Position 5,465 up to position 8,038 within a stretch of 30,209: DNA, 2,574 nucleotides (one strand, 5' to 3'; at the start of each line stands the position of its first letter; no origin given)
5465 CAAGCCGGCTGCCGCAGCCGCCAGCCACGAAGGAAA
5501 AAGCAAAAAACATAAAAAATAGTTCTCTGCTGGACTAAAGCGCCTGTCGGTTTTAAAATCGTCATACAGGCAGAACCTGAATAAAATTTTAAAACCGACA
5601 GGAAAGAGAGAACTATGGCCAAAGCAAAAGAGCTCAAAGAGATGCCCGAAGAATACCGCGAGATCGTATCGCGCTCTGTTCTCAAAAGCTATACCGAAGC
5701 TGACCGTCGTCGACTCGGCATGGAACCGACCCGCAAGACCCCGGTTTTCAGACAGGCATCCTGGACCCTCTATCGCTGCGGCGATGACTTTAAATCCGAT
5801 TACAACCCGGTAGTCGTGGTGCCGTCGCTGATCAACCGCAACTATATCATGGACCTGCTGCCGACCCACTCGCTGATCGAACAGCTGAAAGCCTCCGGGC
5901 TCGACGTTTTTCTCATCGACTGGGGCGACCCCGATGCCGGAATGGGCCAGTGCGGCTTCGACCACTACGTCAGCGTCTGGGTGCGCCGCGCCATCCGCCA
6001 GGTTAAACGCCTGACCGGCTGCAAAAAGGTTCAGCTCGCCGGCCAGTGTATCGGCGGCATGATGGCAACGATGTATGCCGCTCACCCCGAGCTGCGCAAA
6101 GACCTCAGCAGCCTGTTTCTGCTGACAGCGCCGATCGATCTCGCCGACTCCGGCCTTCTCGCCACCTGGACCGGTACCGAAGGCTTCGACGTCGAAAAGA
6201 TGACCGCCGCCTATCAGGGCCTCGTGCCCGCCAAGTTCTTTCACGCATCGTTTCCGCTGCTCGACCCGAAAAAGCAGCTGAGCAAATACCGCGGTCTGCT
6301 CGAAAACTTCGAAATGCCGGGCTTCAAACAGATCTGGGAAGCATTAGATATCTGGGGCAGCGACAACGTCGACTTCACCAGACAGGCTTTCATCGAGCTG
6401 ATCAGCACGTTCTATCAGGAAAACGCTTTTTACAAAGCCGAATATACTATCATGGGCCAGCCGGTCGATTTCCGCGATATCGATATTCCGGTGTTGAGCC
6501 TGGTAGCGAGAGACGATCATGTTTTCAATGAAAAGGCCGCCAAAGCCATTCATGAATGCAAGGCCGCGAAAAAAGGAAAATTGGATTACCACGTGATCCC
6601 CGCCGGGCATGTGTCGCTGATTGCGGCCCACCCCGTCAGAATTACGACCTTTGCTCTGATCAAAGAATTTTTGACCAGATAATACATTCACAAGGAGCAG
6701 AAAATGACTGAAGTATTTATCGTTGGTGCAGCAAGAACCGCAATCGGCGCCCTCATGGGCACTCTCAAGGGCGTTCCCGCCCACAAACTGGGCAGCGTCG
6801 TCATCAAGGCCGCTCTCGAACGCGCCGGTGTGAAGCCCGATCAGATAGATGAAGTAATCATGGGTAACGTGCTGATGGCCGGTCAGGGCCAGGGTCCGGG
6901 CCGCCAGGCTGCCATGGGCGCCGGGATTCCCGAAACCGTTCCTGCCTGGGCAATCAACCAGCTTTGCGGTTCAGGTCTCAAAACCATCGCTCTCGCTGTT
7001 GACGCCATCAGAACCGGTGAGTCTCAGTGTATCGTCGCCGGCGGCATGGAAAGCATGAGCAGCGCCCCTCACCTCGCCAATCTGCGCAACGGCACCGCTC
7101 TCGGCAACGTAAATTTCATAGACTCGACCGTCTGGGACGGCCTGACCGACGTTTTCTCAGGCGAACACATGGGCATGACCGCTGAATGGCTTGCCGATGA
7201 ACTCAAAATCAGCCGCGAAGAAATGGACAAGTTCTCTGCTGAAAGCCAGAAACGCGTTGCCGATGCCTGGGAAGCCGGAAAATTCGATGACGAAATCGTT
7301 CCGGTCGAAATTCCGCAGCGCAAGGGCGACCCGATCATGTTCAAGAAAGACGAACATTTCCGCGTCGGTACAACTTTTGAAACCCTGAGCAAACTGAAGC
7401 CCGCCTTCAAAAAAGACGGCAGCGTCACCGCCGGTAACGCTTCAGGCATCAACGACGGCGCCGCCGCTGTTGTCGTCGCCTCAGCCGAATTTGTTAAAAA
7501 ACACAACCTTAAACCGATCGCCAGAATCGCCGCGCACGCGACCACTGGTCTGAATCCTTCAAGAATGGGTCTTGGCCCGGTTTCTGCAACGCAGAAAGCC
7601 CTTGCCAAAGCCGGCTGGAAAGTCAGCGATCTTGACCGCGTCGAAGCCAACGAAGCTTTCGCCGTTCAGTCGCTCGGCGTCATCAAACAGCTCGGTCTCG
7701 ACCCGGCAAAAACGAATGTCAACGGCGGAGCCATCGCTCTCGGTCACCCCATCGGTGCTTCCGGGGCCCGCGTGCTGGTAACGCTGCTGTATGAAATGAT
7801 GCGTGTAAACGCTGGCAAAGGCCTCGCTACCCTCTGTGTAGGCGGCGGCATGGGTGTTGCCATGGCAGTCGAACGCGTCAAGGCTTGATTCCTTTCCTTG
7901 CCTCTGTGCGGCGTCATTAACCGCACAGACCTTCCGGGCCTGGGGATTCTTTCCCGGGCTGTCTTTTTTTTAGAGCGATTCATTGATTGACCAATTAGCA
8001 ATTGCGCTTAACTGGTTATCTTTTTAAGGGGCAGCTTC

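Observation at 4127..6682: Unusual PHA synthase locus: two diverged class III-type PhaC catalytic subunits flanking a 118-aa mini-PhaE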

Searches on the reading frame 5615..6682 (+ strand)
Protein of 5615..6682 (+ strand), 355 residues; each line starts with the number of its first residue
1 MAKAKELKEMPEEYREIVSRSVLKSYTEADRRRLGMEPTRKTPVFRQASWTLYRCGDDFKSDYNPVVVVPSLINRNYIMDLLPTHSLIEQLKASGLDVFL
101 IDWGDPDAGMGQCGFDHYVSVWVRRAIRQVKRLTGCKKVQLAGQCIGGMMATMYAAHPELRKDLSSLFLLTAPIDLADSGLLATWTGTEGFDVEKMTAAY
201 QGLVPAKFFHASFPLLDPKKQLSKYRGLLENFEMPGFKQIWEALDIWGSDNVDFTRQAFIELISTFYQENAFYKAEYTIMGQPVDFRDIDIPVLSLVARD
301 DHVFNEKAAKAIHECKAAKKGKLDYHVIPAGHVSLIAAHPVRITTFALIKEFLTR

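Call 3: search_protein_families(library=pfam, proteins=[window:5615-6682:+], max_evalue=0.1)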
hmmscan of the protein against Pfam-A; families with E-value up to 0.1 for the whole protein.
window:5615-6682:+ (355 aa): 7 families
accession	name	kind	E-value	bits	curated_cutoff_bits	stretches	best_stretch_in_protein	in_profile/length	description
PF00561.26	Abhydrolase_1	-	1.2e-12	48.4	25.8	1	65-336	2-242/245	alpha/beta hydrolase fold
PF12697.13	Abhydrolase_6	-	8.8e-06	27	26.3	1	89-340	21-211/217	Alpha/beta hydrolase family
PF07167.19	PhaC_N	-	0.00025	21.3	23.7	1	63-89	145-171/173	Poly-beta-hydroxybutyrate polymerase (PhaC) N-terminus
PF01738.24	DLH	-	0.0003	20.9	21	0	126-159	84-119/217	Dienelactone hydrolase family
PF12146.15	Hydrolase_4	-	0.0012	18.6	27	0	86-173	22-109/239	Serine aminopeptidase, S33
PF06850.17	PHB_depo_C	-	0.019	14.8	27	1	252-354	95-200/203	PHB de-polymerase C-terminus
PF12695.13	Abhydrolase_5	-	0.02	15.1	27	0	130-170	50-87/164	Alpha/beta hydrolase family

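Call 4: search_protein_families(library=ncbifam, proteins=[window:5615-6682:+], max_evalue=0.1)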
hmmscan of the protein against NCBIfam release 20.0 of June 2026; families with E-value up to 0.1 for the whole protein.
window:5615-6682:+ (355 aa): 6 families
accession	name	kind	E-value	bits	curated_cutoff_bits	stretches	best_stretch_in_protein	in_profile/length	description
TIGR01836.1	PHA_synth_III_C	subfamily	1.7e-57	195.1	365.3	1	7-353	5-347/350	class III poly(R)-hydroxyalkanoic acid synthase subunit PhaC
TIGR01838.1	PHA_synth_I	subfamily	8.7e-41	139.9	622.65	1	63-342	188-464/532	class I poly(R)-hydroxyalkanoic acid synthase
TIGR01839.1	PHA_synth_II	subfamily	7.9e-21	73.7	855.4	1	63-337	215-485/560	class II poly(R)-hydroxyalkanoic acid synthase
NF005898.0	PRK07868.1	equivalog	3.6e-18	64.7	925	1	60-352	64-357/994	acyl-CoA synthetase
NF045945.1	ProImpepLactob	equivalog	0.033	13.7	400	1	120-159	81-119/293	proline iminopeptidase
NF051488.1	bifunc_PcaDC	exception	0.083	12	390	0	124-244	66-180/375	bifunctional 3-oxoadipate enol-lactonase/4-carboxymuconolactone decarboxylase PcaDC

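Call 6: search_solved_structures(query=window:5615-6682:+, max_evalue=0.001, show_alignments=2)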
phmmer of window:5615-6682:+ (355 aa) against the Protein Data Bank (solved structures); distinct sequences matched with E-value up to 0.001: 5.
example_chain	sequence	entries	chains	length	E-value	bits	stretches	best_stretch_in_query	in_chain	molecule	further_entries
5hz2_A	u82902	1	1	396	3.1e-25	92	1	62-340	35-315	Poly-beta-hydroxybutyrate polymerase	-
5t6o_A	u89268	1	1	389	5.2e-24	88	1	62-340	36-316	Poly-beta-hydroxybuterate polymerase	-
9knj_A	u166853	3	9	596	1.4e-22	83.3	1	64-304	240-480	PHA synthase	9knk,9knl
5xav_A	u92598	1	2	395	1.2e-20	77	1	61-304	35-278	Intracellular polyhydroxyalkanoate synthase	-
6k3c_A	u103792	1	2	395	5.7e-20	74.7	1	61-304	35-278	Intracellular polyhydroxyalkanoate synthase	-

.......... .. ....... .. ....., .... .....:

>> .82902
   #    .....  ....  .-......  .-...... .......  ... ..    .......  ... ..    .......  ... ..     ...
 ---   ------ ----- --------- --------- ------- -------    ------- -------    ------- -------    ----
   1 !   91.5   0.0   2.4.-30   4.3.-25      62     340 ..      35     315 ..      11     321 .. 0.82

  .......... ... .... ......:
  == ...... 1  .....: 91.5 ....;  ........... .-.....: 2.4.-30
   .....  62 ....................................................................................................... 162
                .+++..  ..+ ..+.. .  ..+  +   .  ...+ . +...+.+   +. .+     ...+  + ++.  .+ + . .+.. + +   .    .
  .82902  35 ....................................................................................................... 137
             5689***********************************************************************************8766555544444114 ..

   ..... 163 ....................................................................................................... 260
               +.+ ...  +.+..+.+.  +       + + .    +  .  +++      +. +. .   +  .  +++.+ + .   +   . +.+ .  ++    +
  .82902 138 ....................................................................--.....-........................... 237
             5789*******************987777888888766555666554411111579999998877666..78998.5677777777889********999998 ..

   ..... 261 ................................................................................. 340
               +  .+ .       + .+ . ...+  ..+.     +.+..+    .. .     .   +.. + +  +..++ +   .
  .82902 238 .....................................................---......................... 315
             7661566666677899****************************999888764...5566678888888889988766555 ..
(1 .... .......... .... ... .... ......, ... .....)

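Call 22: find_homologous_proteins(query=window:5615-6682:+, max_evalue=1e-10)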
Query window:5615-6682:+ (355 aa): 99 proteins with E <= 1e-10 among 6649 candidates.
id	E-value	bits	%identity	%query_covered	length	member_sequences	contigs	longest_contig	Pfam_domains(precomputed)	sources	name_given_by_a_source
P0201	5.1e-240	813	99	100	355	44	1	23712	PF12697.14,PF00561.27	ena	-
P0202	2.3e-218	742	88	100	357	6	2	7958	PF00561.27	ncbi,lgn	-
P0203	5.3e-212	721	88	99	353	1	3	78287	PF00561.27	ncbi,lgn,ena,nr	ncbi:MAG: alpha/beta fold hydrolase [Erysipelotrichia bacterium]|nr:alpha/beta fold hydrolase [Erysi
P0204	9.3e-211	717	87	99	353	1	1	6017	PF00561.27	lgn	-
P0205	2.0e-194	663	80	100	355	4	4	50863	PF00561.27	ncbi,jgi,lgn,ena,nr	ncbi:MAG TPA: alpha/beta fold hydrolase [Candidatus Rifleibacterium sp.]|nr:alpha/beta fold hydrolas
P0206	8.8e-194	661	79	100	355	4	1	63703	PF12697.14,PF00561.27,PF12146.16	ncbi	-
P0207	3.8e-193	659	79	99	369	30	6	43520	PF12697.14,PF00561.27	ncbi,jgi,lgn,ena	-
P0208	1.9e-192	657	79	99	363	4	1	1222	PF00561.27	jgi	-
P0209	3.0e-189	646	77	99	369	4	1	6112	PF00561.27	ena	-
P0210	2.3e-188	643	77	99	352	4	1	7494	PF00561.27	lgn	-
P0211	3.0e-186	636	75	99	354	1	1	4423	PF00561.27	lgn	-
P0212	6.1e-184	629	77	95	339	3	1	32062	PF00561.27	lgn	-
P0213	1.2e-176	605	72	99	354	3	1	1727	PF00561.27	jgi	jgi:polyhydroxyalkanoate synthase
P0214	1.4e-176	605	72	99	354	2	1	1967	PF00561.27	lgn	-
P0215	5.6e-176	603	72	99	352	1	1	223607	PF00561.27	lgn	-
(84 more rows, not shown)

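Call 30: search_dna_similar(query=window:5615-6682:+, collection=plasmids, mode=protein, max_evalue=1e-8, max_rows=40, rows=spread)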
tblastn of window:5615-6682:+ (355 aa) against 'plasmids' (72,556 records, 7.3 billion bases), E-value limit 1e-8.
Records with a match: 235; places in all: 258; records where one place covers at least 80% of the query: 66.
Best place of each record, by identity: <60% 235.
By first word of the organism name: Rhizobium 32; Paracoccus 27; Azospirillum 19; Sinorhizobium 15; Sphingobium 10; Paraburkholderia 9; Vibrio 8; Cupriavidus 7; Legionella 6; Novosphingobium 5; and 53 more.
By predicted mobility (MOB-suite, as given by PLSDB): non-mobilizable 144; conjugative 66; mobilizable 25.
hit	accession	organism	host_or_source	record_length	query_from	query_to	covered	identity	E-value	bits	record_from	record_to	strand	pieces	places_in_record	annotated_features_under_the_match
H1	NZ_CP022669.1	Rhizobium leguminosarum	single cell,root nodules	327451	39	353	89%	34.1%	1e-37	150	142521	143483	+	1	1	phaC: class III poly(R)-hydroxyalkanoic acid synthase subunit PhaC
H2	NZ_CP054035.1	Rhizobium indicum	Pisum sativum l. (pea),Pure culture,Pea ...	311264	39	338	85%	34.8%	7e-38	151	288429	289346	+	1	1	phaC: class III poly(R)-hydroxyalkanoic acid synthase subunit PhaC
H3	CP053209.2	Rhizobium leguminosarum bv. trifolii TA1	Trifolium spumosum L. (Annual ...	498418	39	353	89%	32.8%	3e-35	143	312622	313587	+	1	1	alpha/beta fold hydrolase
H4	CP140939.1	Sinorhizobium meliloti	Medicago lupulina,whole organism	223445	39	353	89%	32.5%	6e-37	148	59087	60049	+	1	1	phaC: class III poly(R)-hydroxyalkanoic acid synthase subunit PhaC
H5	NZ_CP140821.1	Rhizobium johnstonii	Trifolium pratense,whole organism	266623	39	353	89%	31.1%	8e-32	133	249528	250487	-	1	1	alpha/beta fold hydrolase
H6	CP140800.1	Rhizobium beringeri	Trifolium pratense,whole organism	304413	39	338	85%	32.3%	2e-33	138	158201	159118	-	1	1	alpha/beta fold hydrolase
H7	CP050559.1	Sinorhizobium meliloti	Melilotus officinalis,cell culture,root ...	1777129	66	353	81%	33.2%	3e-36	146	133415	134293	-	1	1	phaC: class III poly(R)-hydroxyalkanoic acid synthase subunit PhaC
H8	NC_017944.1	Haloferax mediterranei ATCC 33500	-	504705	65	353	81%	31.7%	5e-40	157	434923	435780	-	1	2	phaC: class III poly(R)-hydroxyalkanoic acid synthase subunit PhaC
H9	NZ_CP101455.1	Halorarius litoreus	cell culture,saline-alkali soil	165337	65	338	77%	32.9%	3e-40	158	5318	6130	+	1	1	phaC: class III poly(R)-hydroxyalkanoic acid synthase subunit PhaC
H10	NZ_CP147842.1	Salinirubellus sp. SYNS196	cell cuture,sediment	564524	65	335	76%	32.8%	3e-39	155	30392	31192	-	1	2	phaC: class III poly(R)-hydroxyalkanoic acid synthase subunit PhaC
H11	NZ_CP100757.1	Natrinema gelatinilyticum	marine sediment,sediment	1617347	65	335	76%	31.3%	2e-38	153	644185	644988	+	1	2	record has no annotation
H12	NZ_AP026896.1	Aeromonas caviae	Microbe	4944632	64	340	78%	28.2%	4e-22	105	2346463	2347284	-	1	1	none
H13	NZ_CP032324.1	Azospirillum argentinense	soil sample,Agricultural field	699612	65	354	82%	26.5%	6e-21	101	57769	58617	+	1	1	alpha/beta fold hydrolase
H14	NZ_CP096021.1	Halocatena salina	cell culture,sediment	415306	60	336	77%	27.8%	1e-22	133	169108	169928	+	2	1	hypothetical protein (x2)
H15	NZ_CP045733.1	Legionella sp. MW5194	Water,water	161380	65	340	78%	27.3%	5e-23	107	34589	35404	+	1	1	alpha/beta fold hydrolase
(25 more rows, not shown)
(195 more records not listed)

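Call 31: get_annotated_region(hit=H8, flank=3000)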
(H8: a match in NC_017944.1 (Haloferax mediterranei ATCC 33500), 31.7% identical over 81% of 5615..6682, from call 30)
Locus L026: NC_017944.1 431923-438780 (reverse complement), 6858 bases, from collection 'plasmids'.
description: Haloferax mediterranei ATCC 33500 plasmid pHM500, complete sequence
organism: Haloferax mediterranei ATCC 33500 (NCBI taxid 523841)
taxonomy: Archaea; Euryarchaeota; Halobacteria; Halobacteriales; Haloferacaceae; Haloferax; Haloferax mediterranei; Haloferax mediterranei ATCC 33500
host: -; source: -; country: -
typing (MOB-suite, as given by PLSDB): non-mobilizable
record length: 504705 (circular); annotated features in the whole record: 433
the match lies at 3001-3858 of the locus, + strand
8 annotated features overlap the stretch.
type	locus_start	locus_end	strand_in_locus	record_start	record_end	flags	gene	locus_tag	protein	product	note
CDS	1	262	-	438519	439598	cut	-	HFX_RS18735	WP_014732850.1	hypothetical protein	-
CDS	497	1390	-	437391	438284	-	-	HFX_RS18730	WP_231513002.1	CBS domain-containing protein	-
CDS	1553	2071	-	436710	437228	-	-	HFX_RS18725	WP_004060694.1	pantetheine-phosphate adenylyltransferase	-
CDS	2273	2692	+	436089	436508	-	-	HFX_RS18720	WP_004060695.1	universal stress protein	-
CDS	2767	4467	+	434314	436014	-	phaC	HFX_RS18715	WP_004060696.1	class III poly(R)-hydroxyalkanoic acid synthase subunit PhaC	-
CDS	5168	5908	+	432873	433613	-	-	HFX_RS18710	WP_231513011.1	GAF domain-containing protein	-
CDS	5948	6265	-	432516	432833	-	-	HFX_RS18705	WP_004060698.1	thiamine-binding protein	-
CDS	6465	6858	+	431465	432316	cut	-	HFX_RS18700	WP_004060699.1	hypothetical protein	-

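Call 32: get_annotated_region(hit=H1, flank=3000)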
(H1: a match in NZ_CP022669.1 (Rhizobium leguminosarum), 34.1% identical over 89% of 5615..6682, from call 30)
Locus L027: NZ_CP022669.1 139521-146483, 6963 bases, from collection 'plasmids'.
description: Rhizobium leguminosarum bv. viciae strain BIHB 1217 plasmid pPR4, complete sequence
organism: Rhizobium leguminosarum (NCBI taxid 387)
taxonomy: Bacteria; Pseudomonadota; Alphaproteobacteria; Hyphomicrobiales; Rhizobiaceae; Rhizobium; Rhizobium leguminosarum
host: -; source: single cell,root nodules; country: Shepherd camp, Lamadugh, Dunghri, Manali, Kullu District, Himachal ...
typing (MOB-suite, as given by PLSDB): conjugative; replicon rep_cluster_471; relaxase MOBQ; mating-pair formation MPF_T
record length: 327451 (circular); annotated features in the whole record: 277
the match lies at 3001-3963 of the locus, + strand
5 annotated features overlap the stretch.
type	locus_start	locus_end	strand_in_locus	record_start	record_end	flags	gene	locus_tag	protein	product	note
CDS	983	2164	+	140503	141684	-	-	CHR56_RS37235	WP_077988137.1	iron-containing alcohol dehydrogenase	-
CDS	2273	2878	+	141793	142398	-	-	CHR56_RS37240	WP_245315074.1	poly(R)-hydroxyalkanoic acid synthase subunit PhaE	-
CDS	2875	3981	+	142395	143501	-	phaC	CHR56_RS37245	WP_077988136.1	class III poly(R)-hydroxyalkanoic acid synthase subunit PhaC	-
CDS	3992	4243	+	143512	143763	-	-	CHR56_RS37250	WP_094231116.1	CoA-transferase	-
CDS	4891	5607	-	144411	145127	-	-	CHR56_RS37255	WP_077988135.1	NPP1 family protein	-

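Call 33: get_annotated_region(hit=H12, flank=2000)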
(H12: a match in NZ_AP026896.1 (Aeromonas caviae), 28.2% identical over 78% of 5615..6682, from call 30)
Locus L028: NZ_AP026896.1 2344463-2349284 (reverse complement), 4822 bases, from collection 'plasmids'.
description: Aeromonas caviae strain KAM479 plasmid pKAM479_3, complete sequence
organism: Aeromonas caviae (NCBI taxid 648)
taxonomy: Bacteria; Pseudomonadota; Gammaproteobacteria; Aeromonadales; Aeromonadaceae; Aeromonas; Aeromonas caviae
host: -; source: Microbe; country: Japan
typing (MOB-suite, as given by PLSDB): non-mobilizable
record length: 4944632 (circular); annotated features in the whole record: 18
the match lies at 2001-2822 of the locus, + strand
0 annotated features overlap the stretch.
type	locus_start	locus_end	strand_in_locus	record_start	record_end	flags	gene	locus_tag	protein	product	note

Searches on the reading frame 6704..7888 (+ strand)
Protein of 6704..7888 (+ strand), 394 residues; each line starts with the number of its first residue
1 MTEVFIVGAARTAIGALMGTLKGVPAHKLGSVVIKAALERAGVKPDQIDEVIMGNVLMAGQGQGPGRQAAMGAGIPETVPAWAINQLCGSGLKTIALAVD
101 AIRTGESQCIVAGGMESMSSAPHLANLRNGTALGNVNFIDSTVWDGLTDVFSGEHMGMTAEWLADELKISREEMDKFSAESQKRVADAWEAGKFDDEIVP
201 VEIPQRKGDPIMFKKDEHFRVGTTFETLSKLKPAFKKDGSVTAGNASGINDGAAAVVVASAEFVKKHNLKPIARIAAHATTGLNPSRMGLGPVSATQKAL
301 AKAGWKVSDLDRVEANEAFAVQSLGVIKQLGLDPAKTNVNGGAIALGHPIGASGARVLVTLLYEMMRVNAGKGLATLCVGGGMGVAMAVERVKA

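Call 3: search_protein_families(library=pfam, proteins=[window:6704-7888:+], max_evalue=0.1)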
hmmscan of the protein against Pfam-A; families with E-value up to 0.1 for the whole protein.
window:6704-7888:+ (394 aa): 6 families
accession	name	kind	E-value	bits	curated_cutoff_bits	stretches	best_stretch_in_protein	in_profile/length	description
PF00108.29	Thiolase_N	-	7.9e-101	337.2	26.4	1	4-261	1-259/260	Thiolase, N-terminal domain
PF02803.24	Thiolase_C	-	2.9e-48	163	27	1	269-391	1-123/123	Thiolase, C-terminal domain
PF00109.32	ketoacyl-synt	-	1.2e-07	32.1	20.8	1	80-133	166-219/252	Beta-ketoacyl synthase, N-terminal domain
PF22691.2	Thiolase_C_1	-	0.00037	20.7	28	0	294-332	22-60/144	Thiolase C-terminal domain-like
PF08541.16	ACP_syn_III_C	-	0.0013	19.3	26.6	1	300-389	1-87/90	3-Oxoacyl-[acyl-carrier-protein (ACP)] synthase III C terminal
PF02801.28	Ketoacyl-synt_C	-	0.012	16.1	20.8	0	31-51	28-48/119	Beta-ketoacyl synthase, C-terminal domain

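Call 4: search_protein_families(library=ncbifam, proteins=[window:6704-7888:+], max_evalue=0.1)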
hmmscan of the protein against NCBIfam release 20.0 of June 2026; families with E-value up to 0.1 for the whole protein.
window:6704-7888:+ (394 aa): 58 families (the best 25 are shown)
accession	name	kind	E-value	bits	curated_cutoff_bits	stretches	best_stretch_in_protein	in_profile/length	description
NF004206.0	PRK05656.1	subfamily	4.8e-159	529.6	688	1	1-391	1-392/392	acetyl-CoA C-acetyltransferase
TIGR01930.1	AcCoA-C-Actrans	subfamily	1.2e-141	472.2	240.55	1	6-390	1-385/385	acetyl-CoA C-acyltransferase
NF006552.0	PRK09051.1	subfamily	8e-138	460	565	1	2-392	4-395/395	beta-ketothiolase BktB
NF005152.0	PRK06633.1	equivalog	1.5e-131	438.6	675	1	3-392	4-392/392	acetyl-CoA C-acetyltransferase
NF006086.0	PRK08235.1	equivalog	1.7e-131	438.9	526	1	1-390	1-391/393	acetyl-CoA C-acetyltransferase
NF042999.1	bketothiol_BktB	equivalog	3.2e-125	418.5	725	1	2-392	3-394/394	beta-ketothiolase BktB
NF006551.0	PRK09050.1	subfamily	2.1e-120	402.5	605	1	1-392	1-401/401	3-oxoadipyl-CoA thiolase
NF004853.0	PRK06205.1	subfamily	6.1e-120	400.9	551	1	1-392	1-403/404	acetyl-CoA C-acetyltransferase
NF042967.1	AcCoAtase_PhaA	equivalog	9.6e-120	400.3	740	1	1-392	1-396/396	acetyl-CoA acetyltransferase PhaA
TIGR02430.1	pcaF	equivalog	3.1e-119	398.6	597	1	3-392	2-400/400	3-oxoadipyl-CoA thiolase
NF005404.0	PRK06954.1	subfamily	3.6e-112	375.3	687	1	3-390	8-395/397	acetyl-CoA C-acetyltransferase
NF005805.0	PRK07661.1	equivalog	1.2e-103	347.1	633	1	1-390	1-389/391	acetyl-CoA C-acetyltransferase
NF005033.0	PRK06445.1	equivalog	1.6e-101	340.3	511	1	24-392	31-395/395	acetyl-CoA C-acetyltransferase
NF006553.0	PRK09052.1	equivalog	5.9e-100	335.1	567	1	2-392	6-399/399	acetyl-CoA C-acyltransferase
NF005890.0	PRK07851.1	equivalog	2.3e-99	333.1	580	1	1-392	1-405/406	acetyl-CoA C-acetyltransferase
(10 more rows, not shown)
